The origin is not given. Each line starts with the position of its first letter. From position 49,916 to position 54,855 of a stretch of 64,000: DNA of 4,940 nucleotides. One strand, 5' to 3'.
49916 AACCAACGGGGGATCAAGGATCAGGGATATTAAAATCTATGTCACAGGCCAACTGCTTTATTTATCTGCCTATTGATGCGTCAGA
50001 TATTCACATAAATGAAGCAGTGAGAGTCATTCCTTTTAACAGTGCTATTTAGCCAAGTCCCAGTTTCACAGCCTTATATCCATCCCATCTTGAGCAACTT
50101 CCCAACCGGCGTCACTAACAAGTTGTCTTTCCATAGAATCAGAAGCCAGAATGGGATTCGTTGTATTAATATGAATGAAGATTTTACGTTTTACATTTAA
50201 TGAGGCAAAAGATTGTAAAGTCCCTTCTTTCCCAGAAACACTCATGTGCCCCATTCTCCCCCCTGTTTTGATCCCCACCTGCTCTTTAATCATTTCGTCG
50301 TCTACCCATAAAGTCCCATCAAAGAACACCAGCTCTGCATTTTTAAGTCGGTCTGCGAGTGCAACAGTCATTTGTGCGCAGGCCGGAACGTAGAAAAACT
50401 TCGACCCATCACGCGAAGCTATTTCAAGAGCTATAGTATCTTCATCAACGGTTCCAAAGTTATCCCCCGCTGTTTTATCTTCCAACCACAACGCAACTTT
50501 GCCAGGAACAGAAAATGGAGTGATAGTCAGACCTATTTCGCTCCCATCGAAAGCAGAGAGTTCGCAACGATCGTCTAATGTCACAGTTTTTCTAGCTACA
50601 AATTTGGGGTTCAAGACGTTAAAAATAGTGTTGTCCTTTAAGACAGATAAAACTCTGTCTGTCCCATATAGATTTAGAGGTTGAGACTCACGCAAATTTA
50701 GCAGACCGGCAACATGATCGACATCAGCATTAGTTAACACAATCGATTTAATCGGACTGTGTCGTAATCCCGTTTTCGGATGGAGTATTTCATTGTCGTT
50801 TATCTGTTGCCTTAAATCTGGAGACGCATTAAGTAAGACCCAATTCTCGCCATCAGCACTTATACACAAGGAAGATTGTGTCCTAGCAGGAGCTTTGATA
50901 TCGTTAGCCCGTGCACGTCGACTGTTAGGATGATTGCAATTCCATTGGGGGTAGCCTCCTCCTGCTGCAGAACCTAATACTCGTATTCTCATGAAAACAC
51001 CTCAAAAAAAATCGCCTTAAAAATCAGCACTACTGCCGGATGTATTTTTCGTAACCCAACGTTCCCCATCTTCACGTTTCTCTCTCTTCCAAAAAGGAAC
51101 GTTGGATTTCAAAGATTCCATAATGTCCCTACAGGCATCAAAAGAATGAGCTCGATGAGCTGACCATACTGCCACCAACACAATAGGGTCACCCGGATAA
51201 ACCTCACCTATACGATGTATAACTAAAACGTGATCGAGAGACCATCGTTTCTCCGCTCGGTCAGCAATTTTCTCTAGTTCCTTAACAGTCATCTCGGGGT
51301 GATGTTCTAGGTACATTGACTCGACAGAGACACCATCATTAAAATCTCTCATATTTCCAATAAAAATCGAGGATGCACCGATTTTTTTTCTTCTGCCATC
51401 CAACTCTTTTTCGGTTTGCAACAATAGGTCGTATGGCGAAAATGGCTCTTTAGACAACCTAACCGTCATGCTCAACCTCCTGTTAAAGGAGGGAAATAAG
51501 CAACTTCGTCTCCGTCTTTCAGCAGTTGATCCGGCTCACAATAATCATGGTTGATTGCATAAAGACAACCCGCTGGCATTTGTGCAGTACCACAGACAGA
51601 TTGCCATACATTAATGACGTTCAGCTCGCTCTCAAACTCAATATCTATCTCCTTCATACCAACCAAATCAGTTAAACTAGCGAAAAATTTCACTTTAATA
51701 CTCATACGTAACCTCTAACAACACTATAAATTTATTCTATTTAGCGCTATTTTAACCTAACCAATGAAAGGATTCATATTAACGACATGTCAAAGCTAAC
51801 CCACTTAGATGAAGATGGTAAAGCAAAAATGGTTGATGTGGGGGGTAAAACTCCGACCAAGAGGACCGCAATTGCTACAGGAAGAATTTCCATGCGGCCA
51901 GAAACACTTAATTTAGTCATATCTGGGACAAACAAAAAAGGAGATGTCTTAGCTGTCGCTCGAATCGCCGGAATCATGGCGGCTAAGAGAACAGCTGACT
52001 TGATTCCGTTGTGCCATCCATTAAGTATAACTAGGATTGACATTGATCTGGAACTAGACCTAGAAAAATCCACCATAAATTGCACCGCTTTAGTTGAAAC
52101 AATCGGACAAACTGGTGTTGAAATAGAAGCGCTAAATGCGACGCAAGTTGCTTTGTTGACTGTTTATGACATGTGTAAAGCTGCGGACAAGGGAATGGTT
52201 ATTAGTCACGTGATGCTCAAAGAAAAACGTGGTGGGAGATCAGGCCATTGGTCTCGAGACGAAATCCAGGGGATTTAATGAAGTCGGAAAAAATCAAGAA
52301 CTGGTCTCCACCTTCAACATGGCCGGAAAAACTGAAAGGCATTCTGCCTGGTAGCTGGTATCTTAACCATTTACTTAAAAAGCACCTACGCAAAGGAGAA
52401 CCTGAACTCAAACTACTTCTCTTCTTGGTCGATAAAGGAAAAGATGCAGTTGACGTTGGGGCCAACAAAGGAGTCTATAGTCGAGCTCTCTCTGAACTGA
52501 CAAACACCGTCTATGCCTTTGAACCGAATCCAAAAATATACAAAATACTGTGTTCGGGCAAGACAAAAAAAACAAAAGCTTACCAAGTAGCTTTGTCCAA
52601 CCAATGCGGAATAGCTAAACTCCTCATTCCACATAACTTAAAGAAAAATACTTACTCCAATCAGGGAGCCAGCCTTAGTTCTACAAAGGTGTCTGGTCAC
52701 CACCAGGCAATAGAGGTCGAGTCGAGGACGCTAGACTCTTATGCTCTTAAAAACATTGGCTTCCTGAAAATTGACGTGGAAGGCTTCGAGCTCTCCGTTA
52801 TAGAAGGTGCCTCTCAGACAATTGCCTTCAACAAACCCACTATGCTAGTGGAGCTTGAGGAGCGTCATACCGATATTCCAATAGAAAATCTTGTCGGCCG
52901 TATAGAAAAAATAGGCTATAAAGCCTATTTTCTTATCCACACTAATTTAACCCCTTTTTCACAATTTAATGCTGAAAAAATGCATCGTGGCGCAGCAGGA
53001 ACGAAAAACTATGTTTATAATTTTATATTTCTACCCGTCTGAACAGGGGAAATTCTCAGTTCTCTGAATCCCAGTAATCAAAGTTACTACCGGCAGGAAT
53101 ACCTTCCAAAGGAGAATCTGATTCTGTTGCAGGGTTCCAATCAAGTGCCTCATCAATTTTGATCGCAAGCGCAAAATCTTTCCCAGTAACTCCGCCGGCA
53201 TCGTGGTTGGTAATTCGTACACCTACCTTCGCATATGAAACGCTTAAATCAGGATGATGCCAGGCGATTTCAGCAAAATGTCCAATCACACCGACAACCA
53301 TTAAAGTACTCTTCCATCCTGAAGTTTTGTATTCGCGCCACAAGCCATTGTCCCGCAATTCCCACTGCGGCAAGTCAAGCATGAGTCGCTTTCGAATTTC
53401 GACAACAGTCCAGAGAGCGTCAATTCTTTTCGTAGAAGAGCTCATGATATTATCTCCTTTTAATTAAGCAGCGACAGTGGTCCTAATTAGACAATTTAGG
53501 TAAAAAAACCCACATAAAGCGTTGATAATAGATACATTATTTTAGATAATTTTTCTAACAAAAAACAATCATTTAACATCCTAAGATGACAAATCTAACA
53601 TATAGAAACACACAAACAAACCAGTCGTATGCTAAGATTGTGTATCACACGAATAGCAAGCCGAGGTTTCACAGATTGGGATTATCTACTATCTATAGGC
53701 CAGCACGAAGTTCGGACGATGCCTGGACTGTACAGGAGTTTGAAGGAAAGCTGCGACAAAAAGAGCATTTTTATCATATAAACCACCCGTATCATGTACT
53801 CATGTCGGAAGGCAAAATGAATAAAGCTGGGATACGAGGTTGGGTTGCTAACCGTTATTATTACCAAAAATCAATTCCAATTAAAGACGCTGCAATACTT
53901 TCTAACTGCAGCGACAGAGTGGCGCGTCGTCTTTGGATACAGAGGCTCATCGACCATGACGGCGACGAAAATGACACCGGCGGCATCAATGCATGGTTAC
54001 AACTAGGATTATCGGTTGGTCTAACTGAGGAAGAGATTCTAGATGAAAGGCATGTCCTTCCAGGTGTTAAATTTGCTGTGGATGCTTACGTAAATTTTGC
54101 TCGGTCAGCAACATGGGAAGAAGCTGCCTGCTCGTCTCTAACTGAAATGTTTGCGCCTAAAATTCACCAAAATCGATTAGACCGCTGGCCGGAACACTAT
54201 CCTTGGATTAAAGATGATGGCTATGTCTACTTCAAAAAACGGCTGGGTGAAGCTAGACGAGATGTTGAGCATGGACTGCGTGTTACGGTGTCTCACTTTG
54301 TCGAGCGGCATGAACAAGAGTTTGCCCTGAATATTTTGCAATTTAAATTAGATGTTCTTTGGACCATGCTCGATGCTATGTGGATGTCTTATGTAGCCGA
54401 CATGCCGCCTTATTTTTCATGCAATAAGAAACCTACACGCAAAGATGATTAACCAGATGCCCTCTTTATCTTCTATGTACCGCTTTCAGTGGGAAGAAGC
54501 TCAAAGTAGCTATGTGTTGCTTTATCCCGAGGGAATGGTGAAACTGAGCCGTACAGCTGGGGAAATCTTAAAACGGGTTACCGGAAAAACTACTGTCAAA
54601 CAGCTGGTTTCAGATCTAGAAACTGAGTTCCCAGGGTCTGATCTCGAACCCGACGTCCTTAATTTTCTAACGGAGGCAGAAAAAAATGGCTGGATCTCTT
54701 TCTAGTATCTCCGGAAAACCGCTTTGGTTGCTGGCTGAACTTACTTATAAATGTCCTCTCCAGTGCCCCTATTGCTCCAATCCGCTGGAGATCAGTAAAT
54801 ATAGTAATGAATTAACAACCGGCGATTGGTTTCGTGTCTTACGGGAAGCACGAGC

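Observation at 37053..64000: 27-kb alcohol-to-acid superlocus combining PQQ, tungsten and molybdenum chemistry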

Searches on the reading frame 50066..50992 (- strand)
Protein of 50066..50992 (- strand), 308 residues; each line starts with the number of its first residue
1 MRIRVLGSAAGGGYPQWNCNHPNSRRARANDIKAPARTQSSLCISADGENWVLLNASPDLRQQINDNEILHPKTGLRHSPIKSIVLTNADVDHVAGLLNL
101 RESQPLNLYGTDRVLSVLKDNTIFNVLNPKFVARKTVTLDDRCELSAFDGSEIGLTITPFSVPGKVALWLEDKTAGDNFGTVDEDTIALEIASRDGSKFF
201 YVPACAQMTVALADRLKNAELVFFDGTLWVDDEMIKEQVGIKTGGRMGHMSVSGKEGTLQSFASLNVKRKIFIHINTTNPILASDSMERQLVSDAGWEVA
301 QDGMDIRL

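Call 4: search_protein_families(library=pfam, proteins=[window:50066-50992:-])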
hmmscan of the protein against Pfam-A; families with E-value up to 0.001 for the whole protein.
window:50066-50992:- (308 aa): 2 families
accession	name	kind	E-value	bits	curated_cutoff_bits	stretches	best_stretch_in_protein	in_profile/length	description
PF12706.13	Lactamase_B_2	-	3e-38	131.9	27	1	50-275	1-200/200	Beta-lactamase superfamily domain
PF00753.33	Lactamase_B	-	0.00036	21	22.7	1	75-173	38-142/196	Metallo-beta-lactamase superfamily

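Call 6: search_protein_families(library=ncbifam, proteins=[window:50066-50992:-])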
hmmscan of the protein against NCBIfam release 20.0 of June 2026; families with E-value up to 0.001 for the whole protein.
window:50066-50992:- (308 aa): 4 families
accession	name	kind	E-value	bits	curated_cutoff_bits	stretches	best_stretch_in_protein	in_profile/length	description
TIGR02108.2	PQQ_syn_pqqB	equivalog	2.8e-117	391.4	245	1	2-308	1-298/298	pyrroloquinoline quinone biosynthesis protein PqqB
NF002553.0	PRK02113.1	equivalog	1.5e-09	37.7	386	1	1-139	1-128/252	MBL fold metallo-hydrolase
NF038231.1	MBL_Geo_Pelo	equivalog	1.4e-07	31.4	360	1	3-121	2-111/250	GPMC system MBL fold metallohydrolase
TIGR03307.1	PhnP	equivalog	0.00031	20.2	272.25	1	1-102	1-88/249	phosphonate metabolism protein PhnP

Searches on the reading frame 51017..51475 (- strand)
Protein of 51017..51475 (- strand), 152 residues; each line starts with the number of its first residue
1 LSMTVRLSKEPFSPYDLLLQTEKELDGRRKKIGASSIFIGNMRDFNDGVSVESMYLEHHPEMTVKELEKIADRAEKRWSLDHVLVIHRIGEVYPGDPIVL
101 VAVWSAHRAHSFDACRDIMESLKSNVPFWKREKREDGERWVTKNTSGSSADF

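Call 4: search_protein_families(library=pfam, proteins=[window:51017-51475:-])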
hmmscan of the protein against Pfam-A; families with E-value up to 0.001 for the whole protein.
window:51017-51475:- (152 aa): 1 family
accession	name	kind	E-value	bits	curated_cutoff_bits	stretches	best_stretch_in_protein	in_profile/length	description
PF02391.22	MoaE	-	6e-34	117.1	23.4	1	23-124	16-113/114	MoaE protein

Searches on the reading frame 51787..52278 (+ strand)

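Call 4: search_protein_families(library=pfam, proteins=[window:51787-52278:+])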
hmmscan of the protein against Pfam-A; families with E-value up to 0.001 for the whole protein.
window:51787-52278:+ (163 aa): 1 family
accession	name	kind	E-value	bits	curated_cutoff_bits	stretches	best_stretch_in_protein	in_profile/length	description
PF01967.27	MoaC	-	1.7e-56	190.4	27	1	15-150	1-136/136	MoaC family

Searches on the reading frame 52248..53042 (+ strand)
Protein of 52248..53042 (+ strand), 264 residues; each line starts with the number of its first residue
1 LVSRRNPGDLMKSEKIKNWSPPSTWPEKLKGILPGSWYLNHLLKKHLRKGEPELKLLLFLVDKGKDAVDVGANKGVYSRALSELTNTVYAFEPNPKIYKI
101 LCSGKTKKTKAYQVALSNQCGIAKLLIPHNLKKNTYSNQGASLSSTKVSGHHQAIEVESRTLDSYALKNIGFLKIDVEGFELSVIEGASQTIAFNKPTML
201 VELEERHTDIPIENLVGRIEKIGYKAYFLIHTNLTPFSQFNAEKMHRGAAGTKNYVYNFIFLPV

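Call 4: search_protein_families(library=pfam, proteins=[window:52248-53042:+])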
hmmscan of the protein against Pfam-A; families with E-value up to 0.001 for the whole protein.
window:52248-53042:+ (264 aa): 1 family
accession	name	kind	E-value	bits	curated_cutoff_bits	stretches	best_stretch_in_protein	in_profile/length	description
PF05050.19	Methyltransf_21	-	3.3e-22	79.9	22.7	1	69-210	1-155/173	Methyltransferase FkbM domain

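Call 44: search_protein_families(library=ncbifam, proteins=[window:52248-53042:+], max_evalue=0.00001)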
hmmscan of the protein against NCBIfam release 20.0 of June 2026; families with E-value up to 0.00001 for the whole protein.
window:52248-53042:+ (264 aa): 1 family
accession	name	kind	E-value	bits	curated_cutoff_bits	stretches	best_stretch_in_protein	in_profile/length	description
TIGR01444.1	fkbM_fam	subfamily_domain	2.9e-26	92.7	37.7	1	68-203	3-142/143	FkbM family methyltransferase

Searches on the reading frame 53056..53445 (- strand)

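Call 4: search_protein_families(library=pfam, proteins=[window:53056-53445:-])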
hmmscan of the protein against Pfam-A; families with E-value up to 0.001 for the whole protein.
window:53056-53445:- (129 aa): 1 family
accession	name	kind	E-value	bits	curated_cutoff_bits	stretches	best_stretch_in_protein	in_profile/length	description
PF01329.24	Pterin_4a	-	5.7e-22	78.1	26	1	16-99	7-90/91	Pterin 4 alpha carbinolamine dehydratase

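Call 44: search_protein_families(library=ncbifam, proteins=[window:53056-53445:-], max_evalue=0.00001)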
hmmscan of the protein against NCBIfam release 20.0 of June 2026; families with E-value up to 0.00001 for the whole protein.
window:53056-53445:- (129 aa): 5 families
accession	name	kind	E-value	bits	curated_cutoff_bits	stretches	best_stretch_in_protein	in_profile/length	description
NF002017.0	PRK00823.1-2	equivalog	2.1e-21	75.8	80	1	15-100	8-92/94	4a-hydroxytetrahydrobiopterin dehydratase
NF002019.0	PRK00823.1-4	equivalog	9.8e-16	57.9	137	1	19-100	28-111/116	4a-hydroxytetrahydrobiopterin dehydratase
NF002018.0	PRK00823.1-3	equivalog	3.8e-13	49.3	108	1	19-101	12-96/98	4a-hydroxytetrahydrobiopterin dehydratase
NF002020.0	PRK00823.1-5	equivalog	4.4e-10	39.7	146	1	16-101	18-105/111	4a-hydroxytetrahydrobiopterin dehydratase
NF002016.0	PRK00823.1-1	equivalog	4.2e-09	36.5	133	1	16-100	22-110/113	4a-hydroxytetrahydrobiopterin dehydratase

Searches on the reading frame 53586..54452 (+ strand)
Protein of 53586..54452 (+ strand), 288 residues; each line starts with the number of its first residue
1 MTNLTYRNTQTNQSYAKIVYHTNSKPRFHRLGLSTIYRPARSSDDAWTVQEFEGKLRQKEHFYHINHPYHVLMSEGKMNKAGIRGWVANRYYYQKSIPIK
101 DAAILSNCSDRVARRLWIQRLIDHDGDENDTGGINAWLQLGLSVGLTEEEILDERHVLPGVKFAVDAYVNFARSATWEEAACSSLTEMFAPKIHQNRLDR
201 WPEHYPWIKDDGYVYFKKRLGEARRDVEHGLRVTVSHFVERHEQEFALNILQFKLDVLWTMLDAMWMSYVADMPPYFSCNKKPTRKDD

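Call 4: search_protein_families(library=pfam, proteins=[window:53586-54452:+])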
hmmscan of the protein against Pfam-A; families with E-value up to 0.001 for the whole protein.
window:53586-54452:+ (288 aa): 1 family
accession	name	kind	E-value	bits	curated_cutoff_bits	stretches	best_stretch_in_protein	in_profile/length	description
PF03070.21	TENA_THI-4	-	1.6e-48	165.7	22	1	55-263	3-209/210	TENA/THI-4/PQQC family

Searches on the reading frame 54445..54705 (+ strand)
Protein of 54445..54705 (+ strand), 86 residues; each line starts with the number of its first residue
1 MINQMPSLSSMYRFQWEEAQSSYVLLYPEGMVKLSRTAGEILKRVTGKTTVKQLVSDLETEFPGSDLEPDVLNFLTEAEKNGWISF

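Call 5: search_protein_families(library=pfam, proteins=[window:54445-54705:+])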
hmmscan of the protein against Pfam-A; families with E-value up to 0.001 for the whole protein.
window:54445-54705:+ (86 aa): 1 family
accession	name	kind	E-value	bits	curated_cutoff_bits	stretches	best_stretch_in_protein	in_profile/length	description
PF05402.18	PqqD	-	5.7e-15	55.8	23.4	1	23-84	2-67/67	Coenzyme PQQ synthesis protein D (PqqD)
